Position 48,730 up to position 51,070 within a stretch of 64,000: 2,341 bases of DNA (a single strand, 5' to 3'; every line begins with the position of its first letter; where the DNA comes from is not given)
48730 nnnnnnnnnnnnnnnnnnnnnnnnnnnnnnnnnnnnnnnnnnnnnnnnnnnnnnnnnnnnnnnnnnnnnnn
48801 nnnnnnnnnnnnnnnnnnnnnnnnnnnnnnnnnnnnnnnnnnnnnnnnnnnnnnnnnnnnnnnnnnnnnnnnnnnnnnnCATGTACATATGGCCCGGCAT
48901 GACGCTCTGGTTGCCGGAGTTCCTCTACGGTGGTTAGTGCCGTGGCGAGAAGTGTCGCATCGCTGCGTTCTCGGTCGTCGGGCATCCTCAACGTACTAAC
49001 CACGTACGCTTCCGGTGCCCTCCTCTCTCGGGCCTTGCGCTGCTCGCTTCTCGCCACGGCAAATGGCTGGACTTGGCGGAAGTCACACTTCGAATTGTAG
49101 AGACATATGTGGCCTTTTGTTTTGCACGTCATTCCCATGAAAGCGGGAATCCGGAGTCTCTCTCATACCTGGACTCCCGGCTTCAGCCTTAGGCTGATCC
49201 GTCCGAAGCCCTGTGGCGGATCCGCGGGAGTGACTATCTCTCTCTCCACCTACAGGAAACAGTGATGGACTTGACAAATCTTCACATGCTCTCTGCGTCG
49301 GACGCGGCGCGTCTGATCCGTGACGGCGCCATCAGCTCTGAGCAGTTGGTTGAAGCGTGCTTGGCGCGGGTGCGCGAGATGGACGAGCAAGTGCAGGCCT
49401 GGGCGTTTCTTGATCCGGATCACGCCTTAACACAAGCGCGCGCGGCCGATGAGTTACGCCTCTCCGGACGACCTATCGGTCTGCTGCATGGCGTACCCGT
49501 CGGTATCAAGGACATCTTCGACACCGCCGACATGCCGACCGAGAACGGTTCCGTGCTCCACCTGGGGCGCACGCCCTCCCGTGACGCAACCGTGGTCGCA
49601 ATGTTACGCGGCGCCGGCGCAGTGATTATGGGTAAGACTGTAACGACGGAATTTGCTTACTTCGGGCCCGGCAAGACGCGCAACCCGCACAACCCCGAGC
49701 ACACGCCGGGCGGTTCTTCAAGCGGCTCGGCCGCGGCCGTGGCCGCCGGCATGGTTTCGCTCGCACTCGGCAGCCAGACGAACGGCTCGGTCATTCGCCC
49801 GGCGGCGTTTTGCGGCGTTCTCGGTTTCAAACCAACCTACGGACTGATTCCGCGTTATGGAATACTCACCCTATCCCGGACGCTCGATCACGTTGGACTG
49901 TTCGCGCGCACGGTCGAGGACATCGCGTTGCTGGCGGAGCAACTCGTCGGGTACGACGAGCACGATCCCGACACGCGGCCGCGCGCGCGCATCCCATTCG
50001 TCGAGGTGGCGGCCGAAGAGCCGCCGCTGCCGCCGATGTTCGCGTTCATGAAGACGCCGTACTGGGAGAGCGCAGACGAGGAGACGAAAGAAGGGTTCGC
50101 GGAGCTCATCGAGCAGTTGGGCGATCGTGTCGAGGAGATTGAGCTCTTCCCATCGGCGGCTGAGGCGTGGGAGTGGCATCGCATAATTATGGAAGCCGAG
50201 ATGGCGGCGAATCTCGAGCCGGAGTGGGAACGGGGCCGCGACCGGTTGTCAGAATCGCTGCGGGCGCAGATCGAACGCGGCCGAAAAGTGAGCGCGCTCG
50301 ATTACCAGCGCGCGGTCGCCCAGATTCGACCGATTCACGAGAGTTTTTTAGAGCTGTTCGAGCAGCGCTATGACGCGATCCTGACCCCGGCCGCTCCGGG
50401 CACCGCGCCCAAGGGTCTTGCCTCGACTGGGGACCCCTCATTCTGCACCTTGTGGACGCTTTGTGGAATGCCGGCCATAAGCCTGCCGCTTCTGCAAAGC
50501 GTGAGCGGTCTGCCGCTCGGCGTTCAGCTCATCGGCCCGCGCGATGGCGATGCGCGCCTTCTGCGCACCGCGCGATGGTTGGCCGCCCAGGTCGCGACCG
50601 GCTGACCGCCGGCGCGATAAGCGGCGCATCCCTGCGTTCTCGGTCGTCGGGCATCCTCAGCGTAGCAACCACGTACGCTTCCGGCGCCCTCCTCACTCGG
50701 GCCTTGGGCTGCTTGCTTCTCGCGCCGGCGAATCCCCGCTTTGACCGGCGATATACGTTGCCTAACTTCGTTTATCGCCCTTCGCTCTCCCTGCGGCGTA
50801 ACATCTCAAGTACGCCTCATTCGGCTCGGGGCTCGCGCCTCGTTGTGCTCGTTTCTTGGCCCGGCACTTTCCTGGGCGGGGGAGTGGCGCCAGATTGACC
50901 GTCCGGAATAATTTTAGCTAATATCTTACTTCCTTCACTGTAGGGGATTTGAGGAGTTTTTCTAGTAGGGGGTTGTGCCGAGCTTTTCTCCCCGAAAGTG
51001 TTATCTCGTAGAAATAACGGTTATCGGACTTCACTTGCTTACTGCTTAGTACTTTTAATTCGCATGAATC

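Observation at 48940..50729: Two copies of an about 120-bp element with 13-bp terminal inverted repeats, after dctM and after the amidase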

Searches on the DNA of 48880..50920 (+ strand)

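Call 23: build_rna_model(alignment_id=A2)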
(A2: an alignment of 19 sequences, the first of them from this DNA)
Model R1 built from alignment A2 (19 sequences, 135 columns); structure: RNAalifold consensus.
model positions 130; base pairs 38; branch points 0; effective number of sequences 1.13; information 0.59 bits per position. Calibrated on 0.2 Mb of random sequence (short: E-values are rough).
structure used (alignment columns):
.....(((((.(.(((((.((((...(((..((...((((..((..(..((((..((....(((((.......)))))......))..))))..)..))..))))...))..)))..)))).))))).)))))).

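Call 24: search_with_rna_model(model_id=R1, sources=[window, L001, L002, L003, L004, L005, L006, L007, L008, L009, L010, L011, L012, L013, L014, L015, L016, L017, L018], max_evalue=1)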
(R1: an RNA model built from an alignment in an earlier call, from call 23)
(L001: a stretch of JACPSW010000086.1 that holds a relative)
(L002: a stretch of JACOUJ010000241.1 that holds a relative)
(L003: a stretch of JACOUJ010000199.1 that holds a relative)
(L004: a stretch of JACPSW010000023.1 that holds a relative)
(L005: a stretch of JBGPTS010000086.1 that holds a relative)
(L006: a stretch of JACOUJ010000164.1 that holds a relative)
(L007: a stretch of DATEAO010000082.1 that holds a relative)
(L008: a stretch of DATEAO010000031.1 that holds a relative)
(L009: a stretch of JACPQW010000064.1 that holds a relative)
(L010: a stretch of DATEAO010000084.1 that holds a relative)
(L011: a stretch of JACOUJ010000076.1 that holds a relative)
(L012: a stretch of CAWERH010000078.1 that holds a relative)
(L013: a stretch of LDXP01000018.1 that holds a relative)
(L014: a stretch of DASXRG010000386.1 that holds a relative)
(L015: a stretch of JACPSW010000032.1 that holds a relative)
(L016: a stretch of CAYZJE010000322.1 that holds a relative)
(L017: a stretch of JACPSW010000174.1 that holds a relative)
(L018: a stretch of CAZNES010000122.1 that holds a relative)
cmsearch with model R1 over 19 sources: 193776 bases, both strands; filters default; matches with E-value up to 1: 27.
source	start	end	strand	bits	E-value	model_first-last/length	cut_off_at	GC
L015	15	143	-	147.8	4.6e-30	1-130/130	no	0.62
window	48934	49063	+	147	6.7e-30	1-130/130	no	0.62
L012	2555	2684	+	146.7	7.9e-30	1-130/130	no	0.65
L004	5739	5867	-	145.8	1.3e-29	1-130/130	no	0.63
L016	256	385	-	145.5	1.5e-29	1-130/130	no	0.66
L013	3514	3642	-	144.6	2.4e-29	1-130/130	no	0.7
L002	227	355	-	139.9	2.5e-28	1-130/130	no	0.64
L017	1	127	+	139.9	2.5e-28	3-130/130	5'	0.62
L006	4978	5106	-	139.3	3.4e-28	1-130/130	no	0.64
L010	51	178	+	136.3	1.6e-27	1-130/130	no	0.66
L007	5661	5789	-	136.2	1.7e-27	1-130/130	no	0.64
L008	6058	6187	+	136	1.8e-27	1-130/130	no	0.61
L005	7391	7521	-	135.1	2.9e-27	1-130/130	no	0.68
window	50603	50732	+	134.1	4.9e-27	1-130/130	no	0.68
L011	4821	4948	-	133.2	7.6e-27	1-130/130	no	0.6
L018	1797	1926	+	132.8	9.4e-27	1-130/130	no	0.59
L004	6660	6788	-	128.8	7.2e-26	1-130/130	no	0.68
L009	6566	6694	-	127.8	1.2e-25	1-130/130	no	0.67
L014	897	1025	-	126.7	2.1e-25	1-130/130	no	0.66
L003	4155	4284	+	115.3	7e-23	1-130/130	no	0.58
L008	6341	6469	-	112.7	2.7e-22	1-130/130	no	0.63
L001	6242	6363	+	112.1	3.6e-22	1-130/130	no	0.71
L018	3323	3454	-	48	5.2e-08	1-130/130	no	0.64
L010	5424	5533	-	32.9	0.00011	1-130/130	no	0.56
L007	2538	2652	+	20.2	0.072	1-130/130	no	0.68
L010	7963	8000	-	19.4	0.11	92-130/130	5'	0.71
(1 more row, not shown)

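Call 25: search_rna_families(source=window, start=48880, end=50920, threshold=evalue, max_evalue=10)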
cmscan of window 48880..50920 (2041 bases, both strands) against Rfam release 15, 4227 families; matches with E-value up to 10: 3.
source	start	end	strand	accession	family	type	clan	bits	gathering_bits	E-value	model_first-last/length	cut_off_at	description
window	49931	50051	-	RF02242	Xoo5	Gene; sRNA;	-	22.5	50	0.086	1-124/124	no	Xanthomonadaceae sRNA Xoo5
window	49139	49197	-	RF02231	sX12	Gene; sRNA;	-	17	106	6.6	1-78/78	no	Xanthomonas sRNA sX12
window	49310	49343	+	RF01145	sR14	Gene; snRNA; snoRNA; CD-box;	-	14.7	38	0.7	20-54/54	no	Small nucleolar RNA sR14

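Call 28: search_with_rna_model(model_id=R1, sources=[window, L001, L002, L003, L004, L005, L006, L007, L008, L009, L010, L011, L012, L013, L014, L015, L016, L018], max_evalue=0.001, make_alignment=true)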
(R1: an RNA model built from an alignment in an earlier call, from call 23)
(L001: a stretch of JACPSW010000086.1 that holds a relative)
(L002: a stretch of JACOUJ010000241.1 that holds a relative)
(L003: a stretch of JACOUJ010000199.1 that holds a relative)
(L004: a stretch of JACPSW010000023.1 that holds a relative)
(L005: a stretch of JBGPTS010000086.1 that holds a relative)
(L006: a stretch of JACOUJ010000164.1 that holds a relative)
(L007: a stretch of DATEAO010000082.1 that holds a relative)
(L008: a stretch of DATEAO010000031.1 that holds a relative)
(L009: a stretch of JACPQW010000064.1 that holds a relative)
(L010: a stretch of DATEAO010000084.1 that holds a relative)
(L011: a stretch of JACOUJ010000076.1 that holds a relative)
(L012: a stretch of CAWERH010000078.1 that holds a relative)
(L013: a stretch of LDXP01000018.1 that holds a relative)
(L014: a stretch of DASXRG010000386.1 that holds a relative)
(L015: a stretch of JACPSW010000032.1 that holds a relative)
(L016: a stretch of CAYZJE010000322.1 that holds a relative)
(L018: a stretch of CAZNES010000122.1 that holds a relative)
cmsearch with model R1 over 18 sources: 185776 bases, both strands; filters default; matches with E-value up to 0.001: 23.
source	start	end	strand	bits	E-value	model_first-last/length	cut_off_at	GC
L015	15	143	-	147.8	4.4e-30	1-130/130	no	0.62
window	48934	49063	+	147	6.4e-30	1-130/130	no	0.62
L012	2555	2684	+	146.7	7.6e-30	1-130/130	no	0.65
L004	5739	5867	-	145.8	1.2e-29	1-130/130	no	0.63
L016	256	385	-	145.5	1.4e-29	1-130/130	no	0.66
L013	3514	3642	-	144.6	2.3e-29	1-130/130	no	0.7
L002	227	355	-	139.9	2.4e-28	1-130/130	no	0.64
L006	4978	5106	-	139.3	3.2e-28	1-130/130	no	0.64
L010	51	178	+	136.3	1.5e-27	1-130/130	no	0.66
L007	5661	5789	-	136.2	1.6e-27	1-130/130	no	0.64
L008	6058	6187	+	136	1.8e-27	1-130/130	no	0.61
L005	7391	7521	-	135.1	2.8e-27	1-130/130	no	0.68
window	50603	50732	+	134.1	4.7e-27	1-130/130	no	0.68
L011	4821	4948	-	133.2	7.3e-27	1-130/130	no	0.6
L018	1797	1926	+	132.8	9e-27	1-130/130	no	0.59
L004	6660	6788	-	128.8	6.9e-26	1-130/130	no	0.68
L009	6566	6694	-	127.8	1.2e-25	1-130/130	no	0.67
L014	897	1025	-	126.7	2e-25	1-130/130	no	0.66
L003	4155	4284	+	115.3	6.7e-23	1-130/130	no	0.58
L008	6341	6469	-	112.7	2.6e-22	1-130/130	no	0.63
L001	6242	6363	+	112.1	3.4e-22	1-130/130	no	0.71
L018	3323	3454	-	48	5e-08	1-130/130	no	0.64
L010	5424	5533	-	32.9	0.00011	1-130/130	no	0.56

Alignment A3: 23 matches aligned to the model, 137 columns, each read 5' to 3' on its own strand. Consensus structure (alignment columns), stored with it:
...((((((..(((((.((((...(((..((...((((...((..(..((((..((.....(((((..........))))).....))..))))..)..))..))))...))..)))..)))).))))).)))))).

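Call 38: search_with_rna_model(model_id=R1, sources=[L019, L020, L021, L022, L023, L024, L025, L026, L027, L028, L029, L030, L031, L032, L033, L034, L035, L036, L037, L038, L039, L040, L041, L042, L043, L044, L045, L046, L047, L048, L049, L050, L051, L052, L053, L054, L055, L056, L057, L058, L059, L060, L061, L062, L063, L064, L065, L066, L067, L068, L069, L070, L071, L072, L073, L074, L075, L076, L077, L078, L079, L080, L081, L082, L083, L084, L085, L086, L087, L088, L089, L090, L091, L092, L093, L094, L095, L096, L097, L098], max_evalue=0.001, make_alignment=true)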
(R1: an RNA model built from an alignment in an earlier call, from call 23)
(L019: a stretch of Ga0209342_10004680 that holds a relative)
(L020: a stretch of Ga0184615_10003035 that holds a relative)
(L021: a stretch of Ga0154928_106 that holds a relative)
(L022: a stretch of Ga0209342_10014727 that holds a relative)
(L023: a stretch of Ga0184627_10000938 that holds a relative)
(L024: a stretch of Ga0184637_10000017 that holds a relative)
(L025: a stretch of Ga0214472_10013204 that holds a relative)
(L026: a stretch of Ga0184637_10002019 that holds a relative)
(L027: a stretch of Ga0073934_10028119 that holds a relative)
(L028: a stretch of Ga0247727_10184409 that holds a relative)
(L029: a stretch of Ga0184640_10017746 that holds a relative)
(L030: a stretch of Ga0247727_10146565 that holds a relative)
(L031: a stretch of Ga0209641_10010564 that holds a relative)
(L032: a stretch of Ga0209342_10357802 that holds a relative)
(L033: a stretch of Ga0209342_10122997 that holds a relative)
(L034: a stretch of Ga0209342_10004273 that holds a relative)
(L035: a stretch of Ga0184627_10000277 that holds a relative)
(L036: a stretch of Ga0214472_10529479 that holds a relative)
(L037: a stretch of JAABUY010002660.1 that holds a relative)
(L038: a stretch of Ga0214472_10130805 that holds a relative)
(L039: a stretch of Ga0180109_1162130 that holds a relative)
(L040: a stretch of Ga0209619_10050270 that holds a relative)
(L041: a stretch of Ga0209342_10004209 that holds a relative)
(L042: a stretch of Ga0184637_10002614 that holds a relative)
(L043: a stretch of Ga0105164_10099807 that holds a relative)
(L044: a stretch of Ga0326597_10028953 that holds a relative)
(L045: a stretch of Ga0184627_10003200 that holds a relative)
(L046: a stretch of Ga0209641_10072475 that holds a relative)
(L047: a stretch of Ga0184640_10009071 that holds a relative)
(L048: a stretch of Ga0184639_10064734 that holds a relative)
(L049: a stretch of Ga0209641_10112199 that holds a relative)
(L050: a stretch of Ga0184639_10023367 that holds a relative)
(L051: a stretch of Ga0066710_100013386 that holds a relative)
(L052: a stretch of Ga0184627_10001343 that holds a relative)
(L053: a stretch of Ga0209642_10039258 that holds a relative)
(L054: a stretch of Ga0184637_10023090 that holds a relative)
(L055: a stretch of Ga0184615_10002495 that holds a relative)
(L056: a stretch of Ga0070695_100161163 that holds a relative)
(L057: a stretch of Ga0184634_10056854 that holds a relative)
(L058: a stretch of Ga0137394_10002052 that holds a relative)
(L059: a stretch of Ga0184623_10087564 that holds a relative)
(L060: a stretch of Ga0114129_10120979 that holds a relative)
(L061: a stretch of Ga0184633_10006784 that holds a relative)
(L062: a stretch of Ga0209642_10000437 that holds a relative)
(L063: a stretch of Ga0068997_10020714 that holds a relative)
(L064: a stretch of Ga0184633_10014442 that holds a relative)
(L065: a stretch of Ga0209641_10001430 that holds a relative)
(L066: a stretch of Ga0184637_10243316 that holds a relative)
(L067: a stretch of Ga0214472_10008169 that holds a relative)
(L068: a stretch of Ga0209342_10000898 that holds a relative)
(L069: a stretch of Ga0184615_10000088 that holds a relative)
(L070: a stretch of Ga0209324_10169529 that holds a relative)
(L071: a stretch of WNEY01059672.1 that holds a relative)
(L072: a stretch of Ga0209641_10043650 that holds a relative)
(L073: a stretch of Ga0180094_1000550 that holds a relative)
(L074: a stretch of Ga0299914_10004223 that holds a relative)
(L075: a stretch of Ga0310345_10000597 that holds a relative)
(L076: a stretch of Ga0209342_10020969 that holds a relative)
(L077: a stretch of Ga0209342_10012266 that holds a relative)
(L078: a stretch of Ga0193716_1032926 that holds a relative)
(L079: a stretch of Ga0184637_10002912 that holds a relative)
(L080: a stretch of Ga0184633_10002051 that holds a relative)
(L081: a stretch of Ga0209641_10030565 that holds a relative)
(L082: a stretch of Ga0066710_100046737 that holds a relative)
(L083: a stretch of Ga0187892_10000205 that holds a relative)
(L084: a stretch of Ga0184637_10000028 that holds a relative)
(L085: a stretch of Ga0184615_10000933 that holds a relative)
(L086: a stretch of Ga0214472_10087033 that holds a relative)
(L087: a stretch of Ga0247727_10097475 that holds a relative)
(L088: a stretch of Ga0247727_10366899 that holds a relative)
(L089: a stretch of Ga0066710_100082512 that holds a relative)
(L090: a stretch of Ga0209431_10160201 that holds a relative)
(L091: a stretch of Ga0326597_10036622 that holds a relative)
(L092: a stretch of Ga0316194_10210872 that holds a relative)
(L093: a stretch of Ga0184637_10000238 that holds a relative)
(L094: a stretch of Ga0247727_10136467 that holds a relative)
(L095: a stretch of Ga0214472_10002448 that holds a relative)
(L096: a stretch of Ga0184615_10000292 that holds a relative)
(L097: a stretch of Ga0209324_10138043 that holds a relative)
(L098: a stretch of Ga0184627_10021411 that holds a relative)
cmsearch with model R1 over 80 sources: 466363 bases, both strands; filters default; matches with E-value up to 0.001: 93.
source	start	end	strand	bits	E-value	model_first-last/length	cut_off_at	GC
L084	3383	3511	+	147.4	1.4e-29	1-130/130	no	0.64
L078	1351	1480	-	146.9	1.7e-29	1-130/130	no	0.66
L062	982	1110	-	144.6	5.7e-29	1-130/130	no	0.7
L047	1378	1506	+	141.5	2.7e-28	1-130/130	no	0.64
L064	307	436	+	141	3.5e-28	1-130/130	no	0.66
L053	2140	2268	+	139.4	7.9e-28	1-130/130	no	0.67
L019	8548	8676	+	136.2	4e-27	1-130/130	no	0.64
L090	1224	1352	-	135.8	5e-27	1-130/130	no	0.65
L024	3573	3701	-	134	1.2e-26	1-130/130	no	0.64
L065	1502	1630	-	133.4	1.7e-26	1-130/130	no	0.63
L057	1022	1151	+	130.4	7.8e-26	1-130/130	no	0.68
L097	5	133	+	129.7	1.1e-25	1-130/130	no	0.64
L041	3660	3786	+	128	2.6e-25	1-130/130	no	0.65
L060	1583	1711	-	127.7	3.1e-25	1-130/130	no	0.6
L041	450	578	-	127.6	3.1e-25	1-130/130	no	0.67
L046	378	506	+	127.5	3.3e-25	1-130/130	no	0.64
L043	979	1105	+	126.9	4.6e-25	1-130/130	no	0.63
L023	6972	7101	+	126.5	5.5e-25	1-130/130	no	0.66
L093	2691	2818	+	125.9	7.5e-25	1-130/130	no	0.66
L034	9355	9483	+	125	1.2e-24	1-130/130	no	0.65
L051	403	529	+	123.7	2.4e-24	1-130/130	no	0.62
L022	3435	3562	+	123.2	2.9e-24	1-130/130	no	0.61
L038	798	926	-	122.7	3.8e-24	1-130/130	no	0.67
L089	2337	2463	-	122.6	4e-24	1-130/130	no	0.61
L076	2644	2772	-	121.7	6.4e-24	1-130/130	no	0.64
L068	4759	4886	-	120.4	1.2e-23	1-130/130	no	0.62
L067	10603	10731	+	120.4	1.3e-23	1-130/130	no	0.66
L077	3956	4082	+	119.4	2.1e-23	1-130/130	no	0.65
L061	3908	4036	-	118.8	2.8e-23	1-130/130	no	0.67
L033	1928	2055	+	118.4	3.5e-23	1-130/130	no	0.62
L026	2470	2598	+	117.3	6e-23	1-130/130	no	0.68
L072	136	263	-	116.5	9e-23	1-130/130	no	0.66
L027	3448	3576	+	116.2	1.1e-22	1-130/130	no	0.7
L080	1507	1635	-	115.5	1.5e-22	1-130/130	no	0.67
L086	1136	1265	+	115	2e-22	1-130/130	no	0.72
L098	2164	2292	-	114.6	2.4e-22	1-130/130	no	0.69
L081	1424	1549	-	114.4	2.6e-22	1-130/130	no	0.65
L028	1813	1941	-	114.1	3.2e-22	1-130/130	no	0.62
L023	4791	4919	+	113.7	3.7e-22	1-130/130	no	0.68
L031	1214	1341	-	113.3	4.7e-22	1-130/130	no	0.63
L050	1093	1221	-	112.9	5.8e-22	1-130/130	no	0.67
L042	7438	7566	-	112.6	6.5e-22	1-130/130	no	0.67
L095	2920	3048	-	112.1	8.4e-22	1-130/130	no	0.69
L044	5073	5201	+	111.9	9.7e-22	1-130/130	no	0.7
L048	1251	1379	+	110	2.5e-21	1-130/130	no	0.67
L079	10677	10805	-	108.4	5.7e-21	1-130/130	no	0.69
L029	2551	2673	+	107.4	9.1e-21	1-124/130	3'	0.67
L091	2682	2810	-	106.5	1.5e-20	1-130/130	no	0.71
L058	1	121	+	106.3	1.6e-20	9-130/130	5'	0.64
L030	1986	2114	+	104.2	4.8e-20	1-130/130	no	0.64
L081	28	155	-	104.2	4.9e-20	1-130/130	no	0.64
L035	3357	3485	+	102.1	1.4e-19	1-130/130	no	0.67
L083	3437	3562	+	100.5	3.1e-19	1-130/130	no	0.68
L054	2221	2349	-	100.3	3.5e-19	1-130/130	no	0.69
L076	6187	6316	+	98.5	8.4e-19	1-130/130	no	0.65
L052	9754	9882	+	97.5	1.4e-18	1-130/130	no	0.69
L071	2005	2127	-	95.3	4.4e-18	1-130/130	no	0.59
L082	1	110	-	93.7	1e-17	1-113/130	3'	0.63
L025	1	112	+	92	2.3e-17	18-130/130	5'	0.7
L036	1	109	-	91.9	2.4e-17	1-109/130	3'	0.68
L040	2495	2614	-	90.6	4.8e-17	10-130/130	5'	0.7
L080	8616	8733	-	90.5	5e-17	12-130/130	5'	0.7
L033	1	102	+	85.8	5.6e-16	27-130/130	5'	0.65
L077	1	102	+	83.4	1.9e-15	27-130/130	5'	0.66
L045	6889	7003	-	79.9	1.1e-14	13-130/130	5'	0.67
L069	6173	6297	-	78.2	2.6e-14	1-130/130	no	0.58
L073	6458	6582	+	78.1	2.8e-14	1-130/130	no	0.59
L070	1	102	+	78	2.9e-14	28-130/130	5'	0.7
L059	1341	1436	-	77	4.7e-14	34-130/130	5'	0.7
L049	1989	2082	-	75.6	9.9e-14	35-130/130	5'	0.66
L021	6507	6633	+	74.6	1.7e-13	1-130/130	no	0.58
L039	852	977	-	74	2.2e-13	1-130/130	no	0.59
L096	927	1053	-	74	2.2e-13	1-130/130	no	0.56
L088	1080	1181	+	70.4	1.4e-12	1-103/130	3'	0.65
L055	9734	9850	+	70.4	1.4e-12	1-130/130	no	0.57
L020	2470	2596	+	68.6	3.5e-12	1-130/130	no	0.59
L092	296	422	-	68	4.8e-12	1-130/130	no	0.54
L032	1031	1154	+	67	8e-12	1-130/130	no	0.66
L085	12126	12239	-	63.5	4.8e-11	6-130/130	5'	0.57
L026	8962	9129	+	57.6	9.3e-10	1-130/130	no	0.7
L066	1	99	-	57.1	1.2e-09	1-102/130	3'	0.6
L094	1962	2094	+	53.2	8.7e-09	1-130/130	no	0.66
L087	1271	1400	+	53.1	9.4e-09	1-130/130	no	0.65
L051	5097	5221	+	52.1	1.6e-08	1-130/130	no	0.61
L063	883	954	+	50.9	2.9e-08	30-104/130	no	0.64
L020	8044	8173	-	45.8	3.8e-07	1-130/130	no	0.62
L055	403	532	+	40.3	6.4e-06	1-130/130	no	0.62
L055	8910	9038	-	37.2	3.1e-05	1-130/130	no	0.57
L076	223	360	-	35.7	6.5e-05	1-130/130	no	0.6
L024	73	182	+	35.5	7.1e-05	1-130/130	no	0.56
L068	6564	6671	-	35.3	7.9e-05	1-130/130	no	0.56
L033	2221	2351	-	33.3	0.00022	1-130/130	no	0.61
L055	537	661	-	32.8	0.00029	1-130/130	no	0.61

Alignment A4: 93 matches aligned to the model, 231 columns, each read 5' to 3' on its own strand. Consensus structure (alignment columns), stored with it:
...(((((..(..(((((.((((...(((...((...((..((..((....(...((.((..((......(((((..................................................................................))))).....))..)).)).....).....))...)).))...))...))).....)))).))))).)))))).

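Call 66: search_dna_similar(query=window:48930-49105:+, collection=plasmids, mode=distant, max_evalue=0.001, max_rows=10)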
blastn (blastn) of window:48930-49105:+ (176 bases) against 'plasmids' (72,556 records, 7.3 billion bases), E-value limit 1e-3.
No match.
